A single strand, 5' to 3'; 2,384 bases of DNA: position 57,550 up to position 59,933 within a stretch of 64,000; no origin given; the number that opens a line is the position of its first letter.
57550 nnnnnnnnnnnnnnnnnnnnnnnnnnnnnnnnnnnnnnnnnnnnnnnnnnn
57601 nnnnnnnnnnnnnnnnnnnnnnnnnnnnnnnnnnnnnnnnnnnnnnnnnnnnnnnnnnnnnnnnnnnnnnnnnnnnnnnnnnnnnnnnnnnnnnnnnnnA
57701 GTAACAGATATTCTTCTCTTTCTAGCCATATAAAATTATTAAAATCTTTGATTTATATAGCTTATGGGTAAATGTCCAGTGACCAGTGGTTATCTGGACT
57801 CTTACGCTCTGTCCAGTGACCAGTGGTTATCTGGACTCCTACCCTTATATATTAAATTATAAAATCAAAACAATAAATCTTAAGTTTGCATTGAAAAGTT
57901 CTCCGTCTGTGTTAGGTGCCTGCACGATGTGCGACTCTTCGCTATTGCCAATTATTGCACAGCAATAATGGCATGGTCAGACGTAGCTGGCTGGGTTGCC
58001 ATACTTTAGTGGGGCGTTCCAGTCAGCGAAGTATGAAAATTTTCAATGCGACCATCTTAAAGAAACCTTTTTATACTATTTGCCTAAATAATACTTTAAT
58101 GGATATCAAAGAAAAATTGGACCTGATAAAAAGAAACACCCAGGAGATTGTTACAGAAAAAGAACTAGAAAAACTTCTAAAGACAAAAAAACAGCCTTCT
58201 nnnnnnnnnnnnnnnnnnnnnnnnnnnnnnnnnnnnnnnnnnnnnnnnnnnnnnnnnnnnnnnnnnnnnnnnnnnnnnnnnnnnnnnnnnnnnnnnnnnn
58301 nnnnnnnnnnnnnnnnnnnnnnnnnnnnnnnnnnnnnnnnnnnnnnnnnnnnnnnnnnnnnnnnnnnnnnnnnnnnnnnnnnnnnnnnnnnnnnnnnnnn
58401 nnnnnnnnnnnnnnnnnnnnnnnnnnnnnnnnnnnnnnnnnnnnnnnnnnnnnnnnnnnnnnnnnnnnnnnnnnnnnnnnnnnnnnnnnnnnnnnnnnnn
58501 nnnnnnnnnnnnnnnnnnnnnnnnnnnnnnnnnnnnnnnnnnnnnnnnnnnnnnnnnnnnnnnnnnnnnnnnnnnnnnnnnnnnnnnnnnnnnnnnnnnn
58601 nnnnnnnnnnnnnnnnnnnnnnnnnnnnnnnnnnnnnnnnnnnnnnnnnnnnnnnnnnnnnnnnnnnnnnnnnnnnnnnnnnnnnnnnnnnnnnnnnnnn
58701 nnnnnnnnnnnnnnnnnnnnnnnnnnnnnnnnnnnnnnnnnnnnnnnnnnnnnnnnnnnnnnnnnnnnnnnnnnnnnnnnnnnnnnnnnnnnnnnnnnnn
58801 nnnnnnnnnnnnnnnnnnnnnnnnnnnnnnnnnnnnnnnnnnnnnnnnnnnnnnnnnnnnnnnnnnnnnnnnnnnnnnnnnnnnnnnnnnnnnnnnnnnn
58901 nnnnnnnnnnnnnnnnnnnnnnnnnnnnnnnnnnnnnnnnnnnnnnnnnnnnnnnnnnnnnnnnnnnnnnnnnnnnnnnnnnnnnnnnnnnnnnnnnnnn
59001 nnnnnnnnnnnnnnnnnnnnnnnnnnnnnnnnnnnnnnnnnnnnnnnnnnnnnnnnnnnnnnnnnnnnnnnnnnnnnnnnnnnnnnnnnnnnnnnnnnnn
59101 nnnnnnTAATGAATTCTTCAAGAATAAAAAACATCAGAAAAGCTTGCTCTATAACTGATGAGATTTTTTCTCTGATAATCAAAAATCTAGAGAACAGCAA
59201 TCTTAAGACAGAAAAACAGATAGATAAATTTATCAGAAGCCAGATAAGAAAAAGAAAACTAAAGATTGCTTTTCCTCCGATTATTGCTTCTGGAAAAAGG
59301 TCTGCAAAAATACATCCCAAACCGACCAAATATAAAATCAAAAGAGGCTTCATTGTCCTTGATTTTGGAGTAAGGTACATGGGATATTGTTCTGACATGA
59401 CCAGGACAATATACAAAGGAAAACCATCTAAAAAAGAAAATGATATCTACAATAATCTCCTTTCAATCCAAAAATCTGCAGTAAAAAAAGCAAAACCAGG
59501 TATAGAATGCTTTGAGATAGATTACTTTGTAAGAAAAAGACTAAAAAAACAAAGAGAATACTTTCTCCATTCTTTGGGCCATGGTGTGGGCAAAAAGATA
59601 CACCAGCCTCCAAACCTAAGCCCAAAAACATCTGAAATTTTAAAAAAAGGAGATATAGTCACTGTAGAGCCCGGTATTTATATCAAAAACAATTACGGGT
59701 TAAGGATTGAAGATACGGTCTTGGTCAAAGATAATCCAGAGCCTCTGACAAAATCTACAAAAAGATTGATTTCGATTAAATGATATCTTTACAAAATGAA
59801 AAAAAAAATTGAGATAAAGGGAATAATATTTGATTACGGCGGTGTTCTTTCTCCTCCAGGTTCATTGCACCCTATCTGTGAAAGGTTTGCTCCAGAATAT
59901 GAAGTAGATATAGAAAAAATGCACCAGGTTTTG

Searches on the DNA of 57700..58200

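Call 72: search_rna_families(source=window, start=57700, end=58200, threshold=evalue, max_evalue=1)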
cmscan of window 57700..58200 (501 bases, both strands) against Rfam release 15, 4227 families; matches with E-value up to 1: 1.
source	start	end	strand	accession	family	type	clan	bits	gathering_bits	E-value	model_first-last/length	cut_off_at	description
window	57730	57773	+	RF01096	PK-HAV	Cis-reg;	-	24.5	50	0.94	1-56/56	no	HepA virus 3'-terminal pseudoknot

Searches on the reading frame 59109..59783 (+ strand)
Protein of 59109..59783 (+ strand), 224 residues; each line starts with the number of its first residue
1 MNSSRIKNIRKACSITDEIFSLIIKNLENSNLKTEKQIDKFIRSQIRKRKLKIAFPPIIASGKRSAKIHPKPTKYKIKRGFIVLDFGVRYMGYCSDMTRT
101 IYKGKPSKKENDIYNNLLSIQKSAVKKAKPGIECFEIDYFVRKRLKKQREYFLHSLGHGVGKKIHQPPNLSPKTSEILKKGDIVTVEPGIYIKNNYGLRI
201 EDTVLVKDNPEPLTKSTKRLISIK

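Call 26: search_protein_families(library=pfam, proteins=[window:59109-59783:+], max_evalue=0.001)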
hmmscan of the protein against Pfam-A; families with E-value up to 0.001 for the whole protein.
window:59109-59783:+ (224 aa): 1 family
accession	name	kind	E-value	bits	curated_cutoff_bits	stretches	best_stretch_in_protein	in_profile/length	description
PF00557.29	Peptidase_M24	-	1.8e-55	188.4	23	1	8-207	2-207/208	Metallopeptidase family M24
